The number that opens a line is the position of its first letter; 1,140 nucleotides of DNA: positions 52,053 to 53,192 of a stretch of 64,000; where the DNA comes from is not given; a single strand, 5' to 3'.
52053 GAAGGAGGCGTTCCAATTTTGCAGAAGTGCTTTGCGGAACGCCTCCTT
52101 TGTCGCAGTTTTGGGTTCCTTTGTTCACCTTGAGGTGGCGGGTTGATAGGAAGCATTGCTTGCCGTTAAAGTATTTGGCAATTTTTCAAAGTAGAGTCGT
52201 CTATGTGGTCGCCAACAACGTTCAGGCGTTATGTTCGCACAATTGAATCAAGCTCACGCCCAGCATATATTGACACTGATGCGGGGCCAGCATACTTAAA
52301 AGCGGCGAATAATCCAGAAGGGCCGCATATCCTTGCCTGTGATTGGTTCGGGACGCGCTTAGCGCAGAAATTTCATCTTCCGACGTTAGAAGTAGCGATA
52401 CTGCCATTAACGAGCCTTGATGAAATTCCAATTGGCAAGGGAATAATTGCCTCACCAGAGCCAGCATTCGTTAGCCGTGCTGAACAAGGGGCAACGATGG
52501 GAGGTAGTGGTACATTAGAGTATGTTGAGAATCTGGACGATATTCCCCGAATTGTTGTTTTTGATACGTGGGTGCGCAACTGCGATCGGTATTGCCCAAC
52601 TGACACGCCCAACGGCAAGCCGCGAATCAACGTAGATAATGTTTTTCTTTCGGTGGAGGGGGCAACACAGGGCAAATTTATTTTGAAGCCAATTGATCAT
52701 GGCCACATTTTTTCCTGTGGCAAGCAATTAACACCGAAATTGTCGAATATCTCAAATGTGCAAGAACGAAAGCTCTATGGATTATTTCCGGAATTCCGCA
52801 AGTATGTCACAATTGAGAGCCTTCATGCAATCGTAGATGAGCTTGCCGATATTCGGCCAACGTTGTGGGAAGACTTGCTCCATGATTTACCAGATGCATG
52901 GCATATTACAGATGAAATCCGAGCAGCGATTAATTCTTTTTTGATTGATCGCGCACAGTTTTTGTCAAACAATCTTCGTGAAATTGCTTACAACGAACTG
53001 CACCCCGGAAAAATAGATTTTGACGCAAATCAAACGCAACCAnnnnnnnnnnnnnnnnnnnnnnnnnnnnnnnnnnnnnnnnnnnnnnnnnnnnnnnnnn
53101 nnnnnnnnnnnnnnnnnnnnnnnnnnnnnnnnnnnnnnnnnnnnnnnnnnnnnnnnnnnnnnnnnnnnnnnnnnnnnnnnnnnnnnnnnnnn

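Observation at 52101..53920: AT-rich two-gene islet: HipA-like kinase fused in operon to a DUF3037-like protein, a candidate non-canonical toxin-antitoxin / abortive-infection module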

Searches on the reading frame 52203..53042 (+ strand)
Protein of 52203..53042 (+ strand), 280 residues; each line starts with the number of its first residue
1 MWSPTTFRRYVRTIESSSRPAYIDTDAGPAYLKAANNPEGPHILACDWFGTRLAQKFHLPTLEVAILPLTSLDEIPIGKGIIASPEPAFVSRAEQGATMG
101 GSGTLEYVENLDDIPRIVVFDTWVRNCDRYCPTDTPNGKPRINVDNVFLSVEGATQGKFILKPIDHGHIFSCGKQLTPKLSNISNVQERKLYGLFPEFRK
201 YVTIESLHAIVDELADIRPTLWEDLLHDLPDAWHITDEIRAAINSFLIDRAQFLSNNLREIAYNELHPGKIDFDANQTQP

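Call 4: search_protein_families(library=pfam, proteins=[window:52203-53042:+], max_evalue=1)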
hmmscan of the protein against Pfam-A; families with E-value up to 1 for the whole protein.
window:52203-53042:+ (280 aa): 1 family
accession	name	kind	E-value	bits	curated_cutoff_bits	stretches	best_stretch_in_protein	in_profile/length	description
PF20613.4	HipA_2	-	3.8e-08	33.3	27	1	19-249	14-222/240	HipA-like kinase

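Call 5: search_protein_families(library=padloc, proteins=[window:52203-53042:+], max_evalue=1)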
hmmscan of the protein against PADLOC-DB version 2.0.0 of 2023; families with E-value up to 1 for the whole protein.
window:52203-53042:+ (280 aa): 1 family
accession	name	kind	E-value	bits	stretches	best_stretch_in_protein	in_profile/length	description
PDLC04766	PDC-M66A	-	0.00095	16.4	1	104-248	125-252/270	-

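Call 6: search_protein_families(library=ncbifam, proteins=[window:52203-53042:+], max_evalue=1)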
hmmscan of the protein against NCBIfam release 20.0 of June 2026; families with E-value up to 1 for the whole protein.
window:52203-53042:+ (280 aa): 0 families

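Call 7: search_protein_families(library=phrogs, proteins=[window:52203-53042:+], max_evalue=1)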
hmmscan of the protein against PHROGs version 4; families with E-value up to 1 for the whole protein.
window:52203-53042:+ (280 aa): 1 family
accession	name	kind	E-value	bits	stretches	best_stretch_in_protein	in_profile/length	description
phrog_3162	-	unknown function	1.6e-20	74.6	1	16-258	14-241/247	-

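Call 24: find_homologous_proteins(query=window:52203-53042:+)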
Query window:52203-53042:+ (280 aa): 184 proteins with E <= 0.001 among 999 candidates; the best 120 are listed.
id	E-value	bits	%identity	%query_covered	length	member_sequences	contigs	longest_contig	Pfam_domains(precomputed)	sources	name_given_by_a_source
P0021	2.2e-189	646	100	100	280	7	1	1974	PF20613.5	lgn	-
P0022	3.4e-117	409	67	98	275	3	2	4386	PF20613.5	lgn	-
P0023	2.0e-112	394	61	97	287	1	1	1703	PF20613.5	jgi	jgi:hypothetical protein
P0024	5.4e-106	373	58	100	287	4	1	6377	PF20613.5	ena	-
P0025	1.2e-105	371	58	99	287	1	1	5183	PF20613.5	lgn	-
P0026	3.8e-101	357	57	97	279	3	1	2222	PF20613.5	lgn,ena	-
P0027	2.0e-100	354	59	95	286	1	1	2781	PF20613.5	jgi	jgi:hypothetical protein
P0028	2.3e-99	351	56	98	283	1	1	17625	PF20613.5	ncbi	ncbi:MAG: HipA family kinase [Acidobacteriota bacterium]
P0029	5.7e-99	349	57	98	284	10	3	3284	PF20613.5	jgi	jgi:HipA-like kinase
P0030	2.1e-98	348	55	98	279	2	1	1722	PF20613.5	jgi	jgi:hypothetical protein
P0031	3.7e-98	347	56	95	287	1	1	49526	PF20613.5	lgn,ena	-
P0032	4.8e-98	346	57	94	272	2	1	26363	PF20613.5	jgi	jgi:hypothetical protein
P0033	1.7e-97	345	58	95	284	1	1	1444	PF20613.5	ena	-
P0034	6.0e-97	343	55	98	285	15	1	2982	PF20613.5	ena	-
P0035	7.3e-97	343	55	98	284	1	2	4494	PF20613.5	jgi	jgi:HipA-like protein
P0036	8.4e-97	342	55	98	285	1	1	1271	PF20613.5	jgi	jgi:hypothetical protein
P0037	3.9e-96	340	55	99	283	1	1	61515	PF20613.5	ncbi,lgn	-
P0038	6.6e-96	339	55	98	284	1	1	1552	PF20613.5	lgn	-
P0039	1.3e-95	338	55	98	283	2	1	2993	PF20613.5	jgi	jgi:hypothetical protein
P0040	2.8e-95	337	56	95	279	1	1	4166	PF20613.5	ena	-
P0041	6.0e-95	336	54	98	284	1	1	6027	PF20613.5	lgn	-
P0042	6.7e-93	330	53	97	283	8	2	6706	PF20613.5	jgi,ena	-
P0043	9.2e-93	329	54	97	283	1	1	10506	PF20613.5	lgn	-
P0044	2.6e-92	328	57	94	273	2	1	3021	PF20613.5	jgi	jgi:hypothetical protein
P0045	2.7e-92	328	53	96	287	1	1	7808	PF20613.5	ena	-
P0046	6.5e-92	326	55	95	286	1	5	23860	PF20613.5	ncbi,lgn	-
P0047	1.8e-91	325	54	98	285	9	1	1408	PF20613.5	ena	-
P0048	2.0e-91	325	54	95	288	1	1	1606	PF20613.5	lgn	-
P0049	2.3e-91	325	56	93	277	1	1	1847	PF20613.5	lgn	-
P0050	2.2e-90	321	54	95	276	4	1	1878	PF20613.5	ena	-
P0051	3.3e-90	321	55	95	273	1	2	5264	PF20613.5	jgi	jgi:hypothetical protein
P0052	4.5e-90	320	57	90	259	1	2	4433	PF20613.5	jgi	jgi:hypothetical protein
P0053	5.6e-90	320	54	95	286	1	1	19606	PF20613.5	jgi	jgi:hypothetical protein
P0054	5.6e-90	320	53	95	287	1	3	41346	PF20613.5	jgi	jgi:HipA-like protein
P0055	1.2e-89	319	52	95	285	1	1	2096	PF20613.5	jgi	jgi:HipA-like protein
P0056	1.6e-89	318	52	98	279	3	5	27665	PF20613.5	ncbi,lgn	-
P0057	1.9e-89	318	52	99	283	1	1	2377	PF20613.5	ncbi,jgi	jgi:hypothetical protein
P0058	3.3e-89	317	52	97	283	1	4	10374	PF20613.5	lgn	-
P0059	5.9e-89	317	55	93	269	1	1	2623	PF20613.5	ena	-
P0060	1.1e-88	316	54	94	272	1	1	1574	PF20613.5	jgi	jgi:hypothetical protein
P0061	1.1e-88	316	53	95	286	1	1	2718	PF20613.5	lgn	-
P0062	4.5e-88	314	52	95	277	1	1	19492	PF20613.5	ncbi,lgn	-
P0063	1.3e-87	312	54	93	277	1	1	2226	PF20613.5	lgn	-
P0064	2.8e-87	311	55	94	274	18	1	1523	PF20613.5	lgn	-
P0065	3.2e-87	311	51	99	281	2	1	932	PF20613.5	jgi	jgi:hypothetical protein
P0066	4.2e-87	311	53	95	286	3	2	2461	PF20613.5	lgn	-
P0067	4.7e-87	310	53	95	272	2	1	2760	PF20613.5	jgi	jgi:hypothetical protein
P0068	7.9e-87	310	56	88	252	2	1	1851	PF20613.5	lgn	-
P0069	2.3e-86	308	52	93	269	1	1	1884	PF20613.5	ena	-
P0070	4.6e-86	307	53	95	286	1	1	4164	PF20613.5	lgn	-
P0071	3.0e-84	301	49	98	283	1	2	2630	PF20613.5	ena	-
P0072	1.7e-83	299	49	94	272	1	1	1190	PF20613.5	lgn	-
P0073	2.7e-83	298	50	95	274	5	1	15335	PF20613.5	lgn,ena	-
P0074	5.4e-83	297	52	95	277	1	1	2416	PF20613.5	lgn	-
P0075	3.7e-82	294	54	95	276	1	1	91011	PF20613.5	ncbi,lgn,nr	ncbi:MAG: hypothetical protein HY774_19075 [Acidobacteria bacterium]|nr:hypothetical protein [Acidob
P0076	1.6e-81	292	54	87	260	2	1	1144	PF20613.5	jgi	jgi:hypothetical protein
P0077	1.1e-80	289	52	95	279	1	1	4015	PF20613.5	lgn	-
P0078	1.6e-79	286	51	88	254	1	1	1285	PF20613.5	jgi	jgi:hypothetical protein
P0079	1.6e-76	276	55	83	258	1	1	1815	PF20613.5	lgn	-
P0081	2.6e-67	246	45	93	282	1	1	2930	PF20613.5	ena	-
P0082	5.7e-67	244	56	70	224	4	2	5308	PF20613.5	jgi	jgi:hypothetical protein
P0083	1.2e-66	243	43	95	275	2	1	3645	PF20613.5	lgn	-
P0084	7.3e-66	241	48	89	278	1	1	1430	PF20613.5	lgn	-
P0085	1.0e-65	240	44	96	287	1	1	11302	PF20613.5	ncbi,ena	-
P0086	1.3e-64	237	43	92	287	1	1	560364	PF20613.5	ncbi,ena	-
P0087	1.5e-64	236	59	63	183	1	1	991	PF20613.5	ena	-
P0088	1.7e-64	236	48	80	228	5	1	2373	PF20613.5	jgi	jgi:hypothetical protein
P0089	3.8e-64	235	42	100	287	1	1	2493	PF20613.5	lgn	-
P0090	1.3e-63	233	43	99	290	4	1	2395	PF20613.5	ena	-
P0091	9.9e-63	231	40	92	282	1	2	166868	PF20613.5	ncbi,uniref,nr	ncbi:HipA family kinase [Paludisphaera rhizosphaerae]|uniref:HipA family kinase n=1 Tax=Paludisphaer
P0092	1.0e-62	230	44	93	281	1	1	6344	PF20613.5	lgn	-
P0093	3.1e-62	229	40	99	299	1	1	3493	PF20613.5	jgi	jgi:hypothetical protein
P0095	6.2e-62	228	42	93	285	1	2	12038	PF20613.5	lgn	-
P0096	9.4e-62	227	42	92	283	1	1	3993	PF20613.5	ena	-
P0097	1.7e-61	226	40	97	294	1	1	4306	PF20613.5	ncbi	-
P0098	6.8e-61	225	41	94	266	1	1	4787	PF20613.5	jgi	-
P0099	4.5e-60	222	40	95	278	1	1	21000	PF20613.5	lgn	-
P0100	1.3e-59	220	40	94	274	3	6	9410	PF20613.5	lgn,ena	-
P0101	2.0e-59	220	41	99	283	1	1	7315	PF20613.5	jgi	jgi:hypothetical protein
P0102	2.2e-59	220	61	58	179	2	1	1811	PF20613.5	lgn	-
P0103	6.1e-59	218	44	92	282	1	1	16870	PF20613.5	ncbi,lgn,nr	ncbi:MAG: hypothetical protein JNM56_06825 [Planctomycetia bacterium]|nr:hypothetical protein [Planc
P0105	2.0e-58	216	39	99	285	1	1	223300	PF20613.5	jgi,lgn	-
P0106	3.4e-58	216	41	92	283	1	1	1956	PF20613.5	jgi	jgi:hypothetical protein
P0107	5.6e-58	215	41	93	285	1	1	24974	PF20613.5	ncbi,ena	-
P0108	1.1e-57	214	41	92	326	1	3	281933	PF20613.5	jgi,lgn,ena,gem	-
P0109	1.5e-57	214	41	92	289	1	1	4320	PF20613.5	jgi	jgi:HipA-like kinase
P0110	1.6e-57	214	43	93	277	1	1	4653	PF20613.5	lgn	-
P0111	1.7e-57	213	41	92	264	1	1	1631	PF20613.5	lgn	-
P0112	2.6e-57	213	42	95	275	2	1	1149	PF20613.5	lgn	-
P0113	4.1e-57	212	39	97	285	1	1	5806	PF20613.5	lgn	-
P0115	2.5e-56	210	37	100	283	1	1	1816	PF20613.5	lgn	-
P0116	5.3e-56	208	50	72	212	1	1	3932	PF20613.5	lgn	-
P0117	2.4e-55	206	43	92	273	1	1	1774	PF20613.5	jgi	jgi:hypothetical protein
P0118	3.0e-55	206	39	99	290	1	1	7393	PF20613.5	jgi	jgi:hypothetical protein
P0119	4.5e-55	205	41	89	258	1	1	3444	PF20613.5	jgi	jgi:hypothetical protein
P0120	7.7e-55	205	42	92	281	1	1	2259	PF20613.5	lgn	-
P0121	8.0e-55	205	44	88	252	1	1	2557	PF20613.5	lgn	-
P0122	1.2e-54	204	41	93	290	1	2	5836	PF20613.5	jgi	jgi:hypothetical protein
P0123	3.9e-54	202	41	92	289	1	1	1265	PF20613.5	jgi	jgi:hypothetical protein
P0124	6.1e-54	202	41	92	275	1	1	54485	PF20613.5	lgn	-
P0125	7.0e-54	202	42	93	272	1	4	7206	PF20613.5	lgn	-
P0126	1.6e-53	200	41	95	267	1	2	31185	PF20613.5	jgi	-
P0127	1.6e-53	200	41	92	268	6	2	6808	PF20613.5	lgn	-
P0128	1.7e-53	200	40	95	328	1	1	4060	PF20613.5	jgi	jgi:hypothetical protein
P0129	3.3e-53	199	40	98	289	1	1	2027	PF20613.5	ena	-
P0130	5.5e-53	199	43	88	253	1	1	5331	PF20613.5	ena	-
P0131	6.4e-53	198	39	92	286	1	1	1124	PF20613.5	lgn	-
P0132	1.7e-52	197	39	96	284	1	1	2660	PF20613.5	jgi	jgi:hypothetical protein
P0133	3.3e-52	196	42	92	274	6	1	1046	PF20613.5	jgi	jgi:hypothetical protein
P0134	7.0e-52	195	42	91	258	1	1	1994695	PF20613.5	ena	-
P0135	1.0e-51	194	39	98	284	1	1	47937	PF20613.5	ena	-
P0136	1.4e-51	194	40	93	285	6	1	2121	PF20613.5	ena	-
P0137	1.6e-51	194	40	92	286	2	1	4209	PF20613.5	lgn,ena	-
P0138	1.9e-51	194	40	96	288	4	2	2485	PF20613.5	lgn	-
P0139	1.9e-51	194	44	86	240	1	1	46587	PF20613.5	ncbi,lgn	-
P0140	1.9e-51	194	39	95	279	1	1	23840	PF20613.5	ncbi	-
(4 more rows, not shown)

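Call 36: search_dna_similar(query=window:52203-53042:+, collection=phages, mode=protein, max_evalue=0.001, max_rows=20)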
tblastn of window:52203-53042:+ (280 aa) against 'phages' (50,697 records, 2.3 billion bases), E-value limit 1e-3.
No match.

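Call 50: find_related_loci(query=A5, collection=metagenome_contigs, flank=4000)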
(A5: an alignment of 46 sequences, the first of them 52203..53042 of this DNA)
Query A5 (280 aa) in metagenome_contigs; peptide patterns used: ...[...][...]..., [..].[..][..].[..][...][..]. (x = any residue, [..] = any of these).
285 stretches matched a pattern; 208 encode a relative of the query (tblastn E <= 1e-3); the best 80 are kept; 80 distinct loci.
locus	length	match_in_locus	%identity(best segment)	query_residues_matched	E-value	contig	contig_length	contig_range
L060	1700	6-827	65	1-274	1e-131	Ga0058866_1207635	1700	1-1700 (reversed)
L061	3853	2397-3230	58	1-279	2e-112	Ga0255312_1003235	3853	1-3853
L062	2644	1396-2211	57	2-273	5e-112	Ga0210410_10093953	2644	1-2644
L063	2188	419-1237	57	1-274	8e-111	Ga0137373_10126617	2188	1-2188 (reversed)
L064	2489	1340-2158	55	1-274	1e-104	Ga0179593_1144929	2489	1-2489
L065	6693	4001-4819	54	1-274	7e-99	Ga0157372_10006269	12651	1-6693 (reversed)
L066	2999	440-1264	52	2-277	4e-100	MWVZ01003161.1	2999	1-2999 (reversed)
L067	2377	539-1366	52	1-277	9e-100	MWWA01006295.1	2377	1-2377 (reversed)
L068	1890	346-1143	54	1-266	3e-100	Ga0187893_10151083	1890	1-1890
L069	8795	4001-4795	50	2-267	1e-88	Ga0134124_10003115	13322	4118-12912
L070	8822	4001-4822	48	2-276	5e-85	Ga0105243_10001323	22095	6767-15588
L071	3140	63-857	49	2-267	2e-85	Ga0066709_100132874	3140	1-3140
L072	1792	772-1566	48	2-267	4e-87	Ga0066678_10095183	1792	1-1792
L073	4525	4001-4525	64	2-177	3e-74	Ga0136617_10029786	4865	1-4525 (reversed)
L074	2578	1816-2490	42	2-273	4e-73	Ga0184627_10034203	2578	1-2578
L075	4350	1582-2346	43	2-258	1e-70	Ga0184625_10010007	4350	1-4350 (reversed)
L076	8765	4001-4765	44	2-258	1e-70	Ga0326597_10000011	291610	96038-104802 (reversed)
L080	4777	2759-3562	43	2-273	9e-69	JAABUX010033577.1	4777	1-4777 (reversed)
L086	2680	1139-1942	40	2-273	1e-67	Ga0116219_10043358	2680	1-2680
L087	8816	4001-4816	41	2-278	7e-67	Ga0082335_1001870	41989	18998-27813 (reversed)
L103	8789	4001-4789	40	2-258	2e-63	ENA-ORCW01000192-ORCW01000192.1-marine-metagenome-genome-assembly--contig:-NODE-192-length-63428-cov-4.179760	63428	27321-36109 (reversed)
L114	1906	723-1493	43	2-258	2e-63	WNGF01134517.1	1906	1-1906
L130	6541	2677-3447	41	2-258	4e-59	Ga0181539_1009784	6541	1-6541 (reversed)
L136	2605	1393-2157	40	2-258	4e-58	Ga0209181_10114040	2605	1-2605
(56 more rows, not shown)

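Call 51: find_related_loci(query=A5, collection=viral_contigs, flank=6000)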
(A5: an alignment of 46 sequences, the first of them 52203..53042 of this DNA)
Query A5 (280 aa) in viral_contigs; peptide patterns used: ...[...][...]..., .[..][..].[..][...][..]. (x = any residue, [..] = any of these).
22 stretches matched a pattern, but none encodes a relative of the query by tblastn (E <= 1e-3).

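Call 54: predict_structure(alignment_id=A5)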
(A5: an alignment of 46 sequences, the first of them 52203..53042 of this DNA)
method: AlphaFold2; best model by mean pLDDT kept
length: 280 residues; sequences in the alignment: 46
mean_pLDDT: 94.1   pTM: 0.92
mean pLDDT of the five models: 94.1, 94.1, 94.0, 92.8, 92.4
residues with pLDDT >= 90: 245; 70-90: 27; 50-70: 5; < 50: 3
segments of 3 or more residues with pLDDT < 50: 278-280
pLDDT, mean of each block of 10 residues (from residue 1): 96 96 98 97 98 98 98 96 98 94 91 98 95 77 94 97 97 94 90 95 97 91 97 98 97 96 91 65
secondary structure, 60 per line:
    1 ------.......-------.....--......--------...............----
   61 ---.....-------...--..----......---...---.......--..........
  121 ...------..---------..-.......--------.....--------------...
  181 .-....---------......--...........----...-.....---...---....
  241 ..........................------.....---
elements in order: E7-13 E21-25 E28-33 H42-56 E64-68 E76-78 E87-92 E96-98 H102-107 H111-123 E147-150 E159-163 H178-181 H183-186 H196-201 H204-214 H223-227 H237-266 H273-277

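Call 56: search_solved_structures(query=A5, max_evalue=1, show_alignments=2)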
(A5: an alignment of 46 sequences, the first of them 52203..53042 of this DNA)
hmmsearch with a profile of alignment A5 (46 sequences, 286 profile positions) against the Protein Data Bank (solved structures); distinct sequences matched with E-value up to 1: 0.

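Call 57: fold_search(model_id=the predicted structure, library=pdb)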
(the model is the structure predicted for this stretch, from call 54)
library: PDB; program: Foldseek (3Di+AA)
matches with E <= 10: 1865; with E <= 0.001: 117
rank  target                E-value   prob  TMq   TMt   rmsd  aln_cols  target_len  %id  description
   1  1cja_A                1.4e-06  1.00  0.55  0.48   7.5       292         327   17  ACTIN-FRAGMIN KINASE, CATALYTIC DOMAIN FROM PHYSARUM POLYCEPHALUM (released 1999-06-18)
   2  4hnd_B                4.7e-06  1.00  0.51  0.44   6.7       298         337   18  Crystal structure of the catalytic domain of Selenomethionine substituted human PI4KIIalpha in complex with ADP (released 2014-04-09)
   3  4hne_B                4.9e-06  1.00  0.49  0.41   9.2       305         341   16  Crystal structure of the catalytic domain of human type II alpha Phosphatidylinositol 4-kinase (PI4KIIalpha) in comple (released 2014-04-09)
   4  2fum_B                5.7e-05  0.99  0.30  0.31  15.7       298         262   15  Catalytic domain of protein kinase PknB from Mycobacterium tuberculosis in complex with mitoxantrone (released 2006-08-01)
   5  4yht_B                7.1e-05  1.00  0.33  0.35  16.2       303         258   13  bRaf complexed with an inhibitor (released 2016-03-16)
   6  5jda                  7.9e-05  1.00  0.47  0.38   8.7       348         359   10  Bacillus cereus CotH kinase plus Mg2+/AMP (released 2016-05-18)
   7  3akl_C                1.2e-04  1.00  0.43  0.43   9.5       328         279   11  Crystal structure of A Helicobacter pylori proinflammatory kinase CtkA (released 2010-12-01)
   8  8uso_A                1.5e-04  0.96  0.28  0.21  16.7       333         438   13  Full-length human CaMKII delta holoenzyme (released 2024-03-27)
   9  3blr_A                1.7e-04  0.97  0.28  0.27  17.0       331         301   15  Crystal Structure of Human CDK9/cyclinT1 in complex with Flavopiridol (released 2008-07-01)
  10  2wel_A                1.7e-04  0.96  0.28  0.26  17.0       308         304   13  Crystal structure of SU6656-bound calcium/calmodulin-dependent protein kinase II delta in complex with calmodulin (released 2009-04-14)
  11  3akk_B                1.8e-04  1.00  0.58  0.57   5.6       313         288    9  Crystal structure of A Helicobacter pylori proinflammatory kinase CtkA (released 2010-12-01)
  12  3akk_D                1.8e-04  1.00  0.47  0.46   9.3       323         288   11  Crystal structure of A Helicobacter pylori proinflammatory kinase CtkA (released 2010-12-01)
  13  6yll_A                2.0e-04  0.99  0.33  0.32  15.3       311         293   12  Biochemical, Cellular and Structural Characterization of Novel ERK3 Inhibitors (released 2020-09-23)
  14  3pg1                  2.2e-04  0.90  0.26  0.23  20.2       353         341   10  MAP kinase LmaMPK10 from Leishmania major (1.95 angs resolution) (released 2011-11-16)
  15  7ujr_A                2.4e-04  0.98  0.30  0.31  16.7       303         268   14  Cocrystal structure of human CaMKII-alpha (CAMK2A)kinase domain and GluN2B (released 2022-04-13)
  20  3dnv_A                2.9e-04  1.00  0.44  0.31   9.9       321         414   13  MDT Protein (released 2009-01-27)
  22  3dnt_A                3.1e-04  1.00  0.48  0.35   7.5       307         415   13  structures of MDT proteins (released 2009-01-27)
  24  2wiu_A                3.3e-04  1.00  0.40  0.27  10.5       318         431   13  Mercury-modified bacterial persistence regulator hipBA (released 2009-07-28)
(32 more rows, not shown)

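Call 67: find_encoding_contigs(protein=P0091, flank=8000, max_places=2)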
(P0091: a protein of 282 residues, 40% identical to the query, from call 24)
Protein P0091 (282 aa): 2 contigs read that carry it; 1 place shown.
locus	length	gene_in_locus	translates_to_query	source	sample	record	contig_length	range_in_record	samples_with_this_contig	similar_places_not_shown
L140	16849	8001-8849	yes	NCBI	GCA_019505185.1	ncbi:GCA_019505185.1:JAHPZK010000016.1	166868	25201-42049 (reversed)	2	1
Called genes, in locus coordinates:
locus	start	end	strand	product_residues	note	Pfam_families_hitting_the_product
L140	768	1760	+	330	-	PF01263:Aldose_epim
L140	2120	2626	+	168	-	-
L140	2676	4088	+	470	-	PF00884:Sulfatase, PF16347:SGSH_C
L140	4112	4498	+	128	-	-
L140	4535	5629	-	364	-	-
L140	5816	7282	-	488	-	PF00069:Pkinase, PF07714:PK_Tyr_Ser-Thr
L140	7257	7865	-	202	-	PF04542:Sigma70_r2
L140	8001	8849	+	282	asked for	PF20613:HipA_2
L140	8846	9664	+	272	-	PF11236:DUF3037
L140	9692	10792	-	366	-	PF02638:GHL10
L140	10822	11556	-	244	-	PF06439:3keto-disac_hyd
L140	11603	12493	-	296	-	PF00144:Beta-lactamase (faint), PF13354:Beta-lactamase2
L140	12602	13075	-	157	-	PF01243:PNPOx_N, PF16242:Pyrid_ox_like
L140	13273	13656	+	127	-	PF11127:YgaP-like_TM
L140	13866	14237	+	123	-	-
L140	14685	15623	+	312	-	PF00072:Response_reg, PF13581:HATPase_c_2, PF02518:HATPase_c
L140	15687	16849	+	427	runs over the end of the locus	PF00072:Response_reg, PF00512:HisKA, PF02518:HATPase_c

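Call 68: find_encoding_contigs(protein=P0086, flank=8000, max_places=2)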
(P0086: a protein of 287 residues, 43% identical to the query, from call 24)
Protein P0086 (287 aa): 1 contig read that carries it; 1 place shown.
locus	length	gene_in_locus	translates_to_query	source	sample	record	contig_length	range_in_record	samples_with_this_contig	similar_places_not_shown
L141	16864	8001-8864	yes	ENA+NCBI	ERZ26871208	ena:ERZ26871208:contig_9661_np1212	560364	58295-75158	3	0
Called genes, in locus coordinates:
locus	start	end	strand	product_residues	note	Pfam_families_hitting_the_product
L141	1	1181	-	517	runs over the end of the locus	-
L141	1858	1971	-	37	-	-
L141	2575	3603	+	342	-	PF00078:RVT_1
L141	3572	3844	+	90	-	-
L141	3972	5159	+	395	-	-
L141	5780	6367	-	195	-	-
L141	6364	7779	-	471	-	PF06564:CBP_BcsQ (faint), PF10609:ParA (weak), PF13614:AAA_31, PF01656:CbiA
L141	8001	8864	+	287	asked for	PF20613:HipA_2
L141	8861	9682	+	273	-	PF11236:DUF3037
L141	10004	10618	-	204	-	PF06739:SBBP (faint), PF01436:NHL (weak)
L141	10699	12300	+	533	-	-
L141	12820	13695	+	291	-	PF13481:AAA_25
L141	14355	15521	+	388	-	PF13481:AAA_25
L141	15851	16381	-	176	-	-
